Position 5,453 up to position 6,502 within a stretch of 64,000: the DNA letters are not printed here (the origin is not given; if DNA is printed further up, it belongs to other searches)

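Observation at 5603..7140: Rad52/DdrA-like annealing protein translationally coupled to a PPP-family metallophosphoesterase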

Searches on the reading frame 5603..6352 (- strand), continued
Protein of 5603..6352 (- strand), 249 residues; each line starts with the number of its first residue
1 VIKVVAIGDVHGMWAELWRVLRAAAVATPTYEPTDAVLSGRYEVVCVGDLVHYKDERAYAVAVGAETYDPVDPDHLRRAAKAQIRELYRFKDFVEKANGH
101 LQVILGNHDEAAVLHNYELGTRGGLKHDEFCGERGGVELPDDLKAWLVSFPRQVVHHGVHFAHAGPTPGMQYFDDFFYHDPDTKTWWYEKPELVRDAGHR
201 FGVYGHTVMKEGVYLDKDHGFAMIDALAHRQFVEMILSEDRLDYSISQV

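Call 41: predict_structure(alignment_id=A5)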
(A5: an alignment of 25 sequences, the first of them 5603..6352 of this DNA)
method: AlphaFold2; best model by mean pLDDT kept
length: 249 residues; sequences in the alignment: 25
mean_pLDDT: 85.2   pTM: 0.86
mean pLDDT of the five models: 85.2, 84.6, 83.8, 77.0, 73.8
residues with pLDDT >= 90: 117; 70-90: 103; 50-70: 26; < 50: 3
segments of 3 or more residues with pLDDT < 50: none
pLDDT, mean of each block of 10 residues (from residue 1): 92 88 95 97 92 82 85 91 94 96 88 73 71 90 94 93 79 56 65 80 76 85 81 94 92
secondary structure, 60 per line:
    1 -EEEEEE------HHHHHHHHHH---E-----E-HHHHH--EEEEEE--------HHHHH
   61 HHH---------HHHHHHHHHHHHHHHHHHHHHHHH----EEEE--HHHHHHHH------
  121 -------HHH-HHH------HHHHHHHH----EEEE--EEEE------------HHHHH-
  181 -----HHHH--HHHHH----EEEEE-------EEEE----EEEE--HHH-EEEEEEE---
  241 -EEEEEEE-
elements in order: E2-7 H14-23 H35-39 E42-47 H56-63 H73-96 E101-104 H107-114 H141-148 E153-156 E159-162 H175-179 H186-189 H192-196 E201-205 E213-216 E221-224 E231-237 E242-248

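Call 44: fold_search(model_id=the predicted structure, library=pdb)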
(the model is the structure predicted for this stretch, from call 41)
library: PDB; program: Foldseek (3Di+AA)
matches with E <= 10: 306; with E <= 0.001: 141
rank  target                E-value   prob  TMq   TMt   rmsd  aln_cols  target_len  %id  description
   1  3h64_D                9.4e-07  1.00  0.55  0.46   6.6       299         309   11  Catalytic domain of human Serine/Threonine Phosphatase 5 (PP5c) with two Mn2+ atoms complexed with endothall (released 2009-09-29)
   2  7obe_A                9.4e-07  1.00  0.55  0.31   6.1       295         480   12  X-ray structure of the phosphatase PAPP5 from Arabidopsis thaliana (released 2021-06-09)
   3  8uo5_C                1.0e-06  1.00  0.50  0.43   8.0       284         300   18  Protein Phosphatase 2A B55 subunit in complex with IER5 (released 2025-03-26)
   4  3fga_C                1.3e-06  1.00  0.53  0.45   6.4       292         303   16  Structural Basis of PP2A and Sgo interaction (released 2009-09-22)
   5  4zvz_B                1.4e-06  1.00  0.54  0.44   7.5       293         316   12  Co-crystal structures of PP5 in complex with 5-methyl-7-oxabicyclo[2.2.1]heptane-2,3-dicarboxylic acid (released 2016-04-27)
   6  4ja9                  1.4e-06  1.00  0.54  0.31   7.0       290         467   12  Rat PP5 apo (released 2014-02-19)
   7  6obn_A                1.4e-06  1.00  0.50  0.43   6.7       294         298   11  The crystal structure of coexpressed SDS22:PP1 complex (released 2019-09-18)
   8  6nts_C                1.7e-06  1.00  0.54  0.47   6.2       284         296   16  Protein Phosphatase 2A (Aalpha-B56alpha-Calpha) holoenzyme in complex with a Small Molecule Activator of PP2A (SMAP) (released 2020-05-06)
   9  1s95_B                1.7e-06  1.00  0.54  0.43   7.0       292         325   12  Structure of serine/threonine protein phosphatase 5 (released 2004-08-24)
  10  5jjt_B                1.7e-06  1.00  0.53  0.30   6.3       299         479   13  Crystal structure of a type 5 serine/threonine protein phosphatase from Arabidopsis thaliana (released 2017-04-26)
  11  9gsu_A                1.8e-06  1.00  0.52  0.45   6.9       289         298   12  Structure of PP1-Neurabin bound to 4E-BP1. (released 2025-06-18)
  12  8so0_C                1.9e-06  1.00  0.52  0.43   6.6       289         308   15  Cryo-EM structure of the PP2A:B55-FAM122A complex (released 2023-10-25)
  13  7obe_B                2.0e-06  1.00  0.53  0.31   6.4       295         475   12  X-ray structure of the phosphatase PAPP5 from Arabidopsis thaliana (released 2021-06-09)
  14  3h64_A                2.1e-06  1.00  0.54  0.45   6.3       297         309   11  Catalytic domain of human Serine/Threonine Phosphatase 5 (PP5c) with two Mn2+ atoms complexed with endothall (released 2009-09-29)
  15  9o04_D                2.5e-06  1.00  0.53  0.46   6.5       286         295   14  CryoEM structure of the FBXO42-CCDC6-PP2Ac degradasome (released 2026-01-21)
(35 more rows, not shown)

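Call 47: search_solved_structures(query=A5, max_evalue=1, show_alignments=4)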
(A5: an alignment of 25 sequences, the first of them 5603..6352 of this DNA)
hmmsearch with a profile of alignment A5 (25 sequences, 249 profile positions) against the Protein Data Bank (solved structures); distinct sequences matched with E-value up to 1: 4.
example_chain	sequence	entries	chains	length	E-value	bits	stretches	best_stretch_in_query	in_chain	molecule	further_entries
2qjc_A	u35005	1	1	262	0.0076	19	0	104-168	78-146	Diadenosine tetraphosphatase, putative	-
2zbm_A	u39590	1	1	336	0.046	16.4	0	3-30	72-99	Protein-tyrosine-phosphatase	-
1v73_A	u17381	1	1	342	0.05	16.3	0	3-29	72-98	psychrophilic phosphatase I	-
2z72_A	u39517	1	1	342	0.053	16.2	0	3-29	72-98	Protein-tyrosine-phosphatase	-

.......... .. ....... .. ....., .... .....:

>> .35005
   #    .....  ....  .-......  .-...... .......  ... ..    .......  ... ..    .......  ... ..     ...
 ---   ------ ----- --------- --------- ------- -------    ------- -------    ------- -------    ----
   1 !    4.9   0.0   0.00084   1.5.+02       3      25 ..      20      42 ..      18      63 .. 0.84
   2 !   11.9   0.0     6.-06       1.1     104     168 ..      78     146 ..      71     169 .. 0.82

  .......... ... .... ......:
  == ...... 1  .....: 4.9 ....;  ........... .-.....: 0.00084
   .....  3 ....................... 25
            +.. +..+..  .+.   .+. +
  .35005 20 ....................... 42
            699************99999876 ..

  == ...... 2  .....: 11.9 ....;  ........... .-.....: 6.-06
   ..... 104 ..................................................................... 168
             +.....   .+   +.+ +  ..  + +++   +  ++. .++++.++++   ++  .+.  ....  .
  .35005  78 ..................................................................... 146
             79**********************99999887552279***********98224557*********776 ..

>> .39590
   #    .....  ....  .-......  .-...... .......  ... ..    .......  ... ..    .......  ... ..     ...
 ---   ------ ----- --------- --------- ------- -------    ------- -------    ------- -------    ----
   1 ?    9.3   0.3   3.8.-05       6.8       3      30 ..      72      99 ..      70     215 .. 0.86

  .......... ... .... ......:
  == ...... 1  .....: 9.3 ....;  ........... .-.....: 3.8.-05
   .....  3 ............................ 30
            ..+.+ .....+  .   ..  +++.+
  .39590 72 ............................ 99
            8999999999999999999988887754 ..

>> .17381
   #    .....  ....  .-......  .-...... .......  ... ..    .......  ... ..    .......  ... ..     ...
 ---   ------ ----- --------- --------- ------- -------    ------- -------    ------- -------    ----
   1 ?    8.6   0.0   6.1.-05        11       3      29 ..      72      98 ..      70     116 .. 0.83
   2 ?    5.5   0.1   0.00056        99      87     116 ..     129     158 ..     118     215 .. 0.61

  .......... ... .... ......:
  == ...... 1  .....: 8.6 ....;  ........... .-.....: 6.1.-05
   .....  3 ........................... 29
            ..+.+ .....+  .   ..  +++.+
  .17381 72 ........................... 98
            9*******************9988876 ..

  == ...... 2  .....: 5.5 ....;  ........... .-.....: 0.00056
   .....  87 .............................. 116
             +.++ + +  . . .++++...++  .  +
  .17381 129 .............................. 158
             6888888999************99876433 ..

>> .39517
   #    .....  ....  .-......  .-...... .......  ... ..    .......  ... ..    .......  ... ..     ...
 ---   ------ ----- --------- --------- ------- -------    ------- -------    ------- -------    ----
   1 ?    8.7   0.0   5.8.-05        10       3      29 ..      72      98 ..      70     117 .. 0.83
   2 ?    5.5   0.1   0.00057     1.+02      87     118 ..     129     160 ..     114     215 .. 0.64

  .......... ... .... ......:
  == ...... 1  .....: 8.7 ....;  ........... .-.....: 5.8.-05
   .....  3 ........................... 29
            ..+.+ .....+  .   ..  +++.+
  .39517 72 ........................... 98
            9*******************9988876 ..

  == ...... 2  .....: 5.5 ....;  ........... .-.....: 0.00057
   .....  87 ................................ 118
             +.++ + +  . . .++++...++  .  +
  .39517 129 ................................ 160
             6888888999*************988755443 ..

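Call 95: search_dna_similar(query=window:5603-6352:-, collection=phages, mode=protein, max_evalue=0.01, max_rows=10)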
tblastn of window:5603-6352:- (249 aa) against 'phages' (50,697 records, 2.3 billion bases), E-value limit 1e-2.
No match.
